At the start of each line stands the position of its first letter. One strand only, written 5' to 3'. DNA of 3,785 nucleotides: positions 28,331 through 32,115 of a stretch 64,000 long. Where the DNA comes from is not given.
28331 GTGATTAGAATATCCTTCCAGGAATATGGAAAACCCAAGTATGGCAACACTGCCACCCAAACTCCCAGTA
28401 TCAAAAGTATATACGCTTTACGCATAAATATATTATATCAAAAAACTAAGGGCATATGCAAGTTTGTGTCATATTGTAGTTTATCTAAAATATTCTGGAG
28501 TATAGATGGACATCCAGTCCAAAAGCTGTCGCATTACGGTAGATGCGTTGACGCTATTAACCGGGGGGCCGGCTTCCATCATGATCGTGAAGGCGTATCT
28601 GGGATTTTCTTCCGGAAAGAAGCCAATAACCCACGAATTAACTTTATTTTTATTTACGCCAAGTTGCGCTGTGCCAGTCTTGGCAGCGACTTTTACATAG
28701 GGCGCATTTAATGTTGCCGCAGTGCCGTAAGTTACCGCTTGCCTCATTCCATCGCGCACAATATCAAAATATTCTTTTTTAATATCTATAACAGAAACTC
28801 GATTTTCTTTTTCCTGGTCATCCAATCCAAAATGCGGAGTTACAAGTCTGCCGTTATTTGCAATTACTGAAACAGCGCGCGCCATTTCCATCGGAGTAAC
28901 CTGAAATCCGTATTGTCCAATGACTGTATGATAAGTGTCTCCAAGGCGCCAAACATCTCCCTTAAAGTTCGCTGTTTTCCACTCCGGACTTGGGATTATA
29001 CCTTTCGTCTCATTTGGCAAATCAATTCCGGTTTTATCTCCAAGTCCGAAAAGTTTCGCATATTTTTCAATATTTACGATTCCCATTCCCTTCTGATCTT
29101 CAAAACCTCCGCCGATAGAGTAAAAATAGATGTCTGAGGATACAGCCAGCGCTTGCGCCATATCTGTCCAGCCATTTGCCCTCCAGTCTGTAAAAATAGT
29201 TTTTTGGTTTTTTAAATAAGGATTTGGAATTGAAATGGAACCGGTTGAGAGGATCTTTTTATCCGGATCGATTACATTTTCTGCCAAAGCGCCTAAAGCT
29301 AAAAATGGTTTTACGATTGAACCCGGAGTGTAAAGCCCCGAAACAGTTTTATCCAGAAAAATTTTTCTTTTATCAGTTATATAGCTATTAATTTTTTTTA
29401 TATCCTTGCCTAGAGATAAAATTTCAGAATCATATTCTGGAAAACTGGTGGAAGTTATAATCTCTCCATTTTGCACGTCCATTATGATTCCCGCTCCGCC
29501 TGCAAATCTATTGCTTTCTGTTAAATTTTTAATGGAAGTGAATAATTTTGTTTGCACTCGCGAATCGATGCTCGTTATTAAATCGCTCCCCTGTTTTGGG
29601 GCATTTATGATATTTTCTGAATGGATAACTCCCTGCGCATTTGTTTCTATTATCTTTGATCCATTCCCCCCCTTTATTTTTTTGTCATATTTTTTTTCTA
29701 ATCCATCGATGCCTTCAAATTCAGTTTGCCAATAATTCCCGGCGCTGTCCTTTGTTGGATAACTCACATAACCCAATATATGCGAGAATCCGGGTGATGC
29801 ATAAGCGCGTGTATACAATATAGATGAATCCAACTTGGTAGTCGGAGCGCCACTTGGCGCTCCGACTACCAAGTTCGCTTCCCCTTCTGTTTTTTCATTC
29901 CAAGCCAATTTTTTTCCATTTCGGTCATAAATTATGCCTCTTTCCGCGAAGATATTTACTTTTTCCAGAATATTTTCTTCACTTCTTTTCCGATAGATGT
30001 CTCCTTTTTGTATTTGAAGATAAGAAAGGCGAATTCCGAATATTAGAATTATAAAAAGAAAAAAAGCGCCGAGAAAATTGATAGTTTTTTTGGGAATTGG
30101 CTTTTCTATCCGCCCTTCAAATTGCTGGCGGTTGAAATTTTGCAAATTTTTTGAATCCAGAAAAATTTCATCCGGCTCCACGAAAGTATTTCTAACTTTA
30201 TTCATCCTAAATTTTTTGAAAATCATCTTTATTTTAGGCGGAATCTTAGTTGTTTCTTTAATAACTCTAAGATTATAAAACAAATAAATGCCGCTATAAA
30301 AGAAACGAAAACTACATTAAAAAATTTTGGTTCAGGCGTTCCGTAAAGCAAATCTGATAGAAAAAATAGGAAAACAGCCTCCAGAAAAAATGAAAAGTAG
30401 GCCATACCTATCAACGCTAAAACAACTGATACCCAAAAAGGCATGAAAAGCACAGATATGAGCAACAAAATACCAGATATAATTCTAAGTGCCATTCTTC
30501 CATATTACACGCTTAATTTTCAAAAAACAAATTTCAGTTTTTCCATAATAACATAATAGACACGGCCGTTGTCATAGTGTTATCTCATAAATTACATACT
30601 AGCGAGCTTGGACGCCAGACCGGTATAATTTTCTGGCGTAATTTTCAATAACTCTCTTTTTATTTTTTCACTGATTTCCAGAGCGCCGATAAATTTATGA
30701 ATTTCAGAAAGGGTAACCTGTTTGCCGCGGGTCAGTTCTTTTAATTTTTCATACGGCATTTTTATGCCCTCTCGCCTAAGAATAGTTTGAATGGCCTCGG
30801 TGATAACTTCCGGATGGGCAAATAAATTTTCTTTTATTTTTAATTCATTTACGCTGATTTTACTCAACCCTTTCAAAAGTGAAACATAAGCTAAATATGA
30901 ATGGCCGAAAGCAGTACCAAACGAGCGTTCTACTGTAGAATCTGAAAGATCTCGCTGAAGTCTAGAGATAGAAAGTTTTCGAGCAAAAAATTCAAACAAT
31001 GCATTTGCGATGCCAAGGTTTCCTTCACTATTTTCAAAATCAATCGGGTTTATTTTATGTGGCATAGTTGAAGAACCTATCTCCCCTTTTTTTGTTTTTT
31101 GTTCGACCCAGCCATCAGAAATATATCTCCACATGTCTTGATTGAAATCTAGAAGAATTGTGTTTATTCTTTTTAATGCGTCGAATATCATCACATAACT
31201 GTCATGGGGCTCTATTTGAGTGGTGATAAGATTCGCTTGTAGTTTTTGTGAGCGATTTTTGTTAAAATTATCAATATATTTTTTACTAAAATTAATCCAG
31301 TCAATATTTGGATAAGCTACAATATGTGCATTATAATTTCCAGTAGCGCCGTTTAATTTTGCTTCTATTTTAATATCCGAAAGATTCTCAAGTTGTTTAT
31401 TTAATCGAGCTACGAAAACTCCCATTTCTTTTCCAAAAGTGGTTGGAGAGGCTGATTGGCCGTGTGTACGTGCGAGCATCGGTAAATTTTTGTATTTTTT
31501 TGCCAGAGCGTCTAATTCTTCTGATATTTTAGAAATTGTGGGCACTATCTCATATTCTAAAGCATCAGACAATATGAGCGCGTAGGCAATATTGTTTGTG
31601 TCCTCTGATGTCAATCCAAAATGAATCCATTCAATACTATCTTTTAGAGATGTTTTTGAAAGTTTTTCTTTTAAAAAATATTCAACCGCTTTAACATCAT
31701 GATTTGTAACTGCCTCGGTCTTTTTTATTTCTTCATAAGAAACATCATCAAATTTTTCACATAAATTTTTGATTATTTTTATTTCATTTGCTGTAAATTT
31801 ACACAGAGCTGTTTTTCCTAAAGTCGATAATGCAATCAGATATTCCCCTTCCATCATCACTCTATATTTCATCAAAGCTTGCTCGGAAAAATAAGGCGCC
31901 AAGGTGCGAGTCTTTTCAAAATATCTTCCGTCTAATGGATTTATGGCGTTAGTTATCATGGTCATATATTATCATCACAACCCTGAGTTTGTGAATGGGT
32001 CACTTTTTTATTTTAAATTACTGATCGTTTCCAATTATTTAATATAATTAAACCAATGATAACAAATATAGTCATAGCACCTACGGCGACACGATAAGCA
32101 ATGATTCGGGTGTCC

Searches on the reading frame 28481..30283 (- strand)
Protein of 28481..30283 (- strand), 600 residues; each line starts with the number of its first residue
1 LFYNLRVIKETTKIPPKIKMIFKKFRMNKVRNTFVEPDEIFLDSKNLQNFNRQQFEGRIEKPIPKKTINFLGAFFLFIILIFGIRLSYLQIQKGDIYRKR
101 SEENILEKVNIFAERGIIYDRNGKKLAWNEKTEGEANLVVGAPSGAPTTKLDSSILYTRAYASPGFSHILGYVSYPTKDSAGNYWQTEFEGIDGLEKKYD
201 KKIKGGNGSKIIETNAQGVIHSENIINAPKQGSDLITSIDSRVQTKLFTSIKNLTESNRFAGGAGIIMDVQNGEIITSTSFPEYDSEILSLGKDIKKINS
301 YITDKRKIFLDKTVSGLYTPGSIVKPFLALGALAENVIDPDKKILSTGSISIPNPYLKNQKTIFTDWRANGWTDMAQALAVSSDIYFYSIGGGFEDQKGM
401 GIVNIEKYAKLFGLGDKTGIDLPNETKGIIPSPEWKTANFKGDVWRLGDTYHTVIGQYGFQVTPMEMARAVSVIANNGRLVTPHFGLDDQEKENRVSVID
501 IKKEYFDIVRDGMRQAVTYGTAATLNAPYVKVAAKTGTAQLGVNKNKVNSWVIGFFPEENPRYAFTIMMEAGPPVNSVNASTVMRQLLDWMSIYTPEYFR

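Call 72: search_protein_families(library=pfam, proteins=[window:28481-30283:-], max_evalue=0.001)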
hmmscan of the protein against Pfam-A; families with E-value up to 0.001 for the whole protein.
window:28481-30283:- (600 aa): 2 families
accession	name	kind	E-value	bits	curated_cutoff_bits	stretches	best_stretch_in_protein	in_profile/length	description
PF00905.27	Transpeptidase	-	9.2e-54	183.1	22.1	1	264-587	2-297/299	Penicillin binding protein transpeptidase domain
PF03717.20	PBP_dimer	-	1.3e-13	52.3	24.4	1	158-223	107-178/180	Penicillin-binding Protein dimerisation domain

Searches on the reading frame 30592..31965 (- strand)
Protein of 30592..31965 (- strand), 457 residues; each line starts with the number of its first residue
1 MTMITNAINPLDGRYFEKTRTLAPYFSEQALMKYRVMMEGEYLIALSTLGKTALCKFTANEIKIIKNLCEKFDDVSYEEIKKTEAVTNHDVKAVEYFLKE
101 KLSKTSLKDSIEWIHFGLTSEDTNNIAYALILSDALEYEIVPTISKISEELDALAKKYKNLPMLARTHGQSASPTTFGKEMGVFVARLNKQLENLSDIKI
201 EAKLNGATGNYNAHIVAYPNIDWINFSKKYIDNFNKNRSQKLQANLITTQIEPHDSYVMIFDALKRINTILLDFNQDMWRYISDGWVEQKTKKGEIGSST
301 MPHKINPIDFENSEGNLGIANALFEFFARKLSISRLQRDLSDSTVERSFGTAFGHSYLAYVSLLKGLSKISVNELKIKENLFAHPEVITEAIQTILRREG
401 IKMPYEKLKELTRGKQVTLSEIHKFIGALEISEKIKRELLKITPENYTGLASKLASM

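Call 72: search_protein_families(library=pfam, proteins=[window:30592-31965:-], max_evalue=0.001)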
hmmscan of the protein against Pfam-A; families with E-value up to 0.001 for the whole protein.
window:30592-31965:- (457 aa): 2 families
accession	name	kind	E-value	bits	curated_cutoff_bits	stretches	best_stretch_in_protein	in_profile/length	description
PF00206.25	Lyase_1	-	1.1e-50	173.3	27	1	14-315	2-305/312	Lyase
PF08328.16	ASL_C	-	1.7e-44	151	35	1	334-448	1-115/115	Adenylosuccinate lyase C-terminal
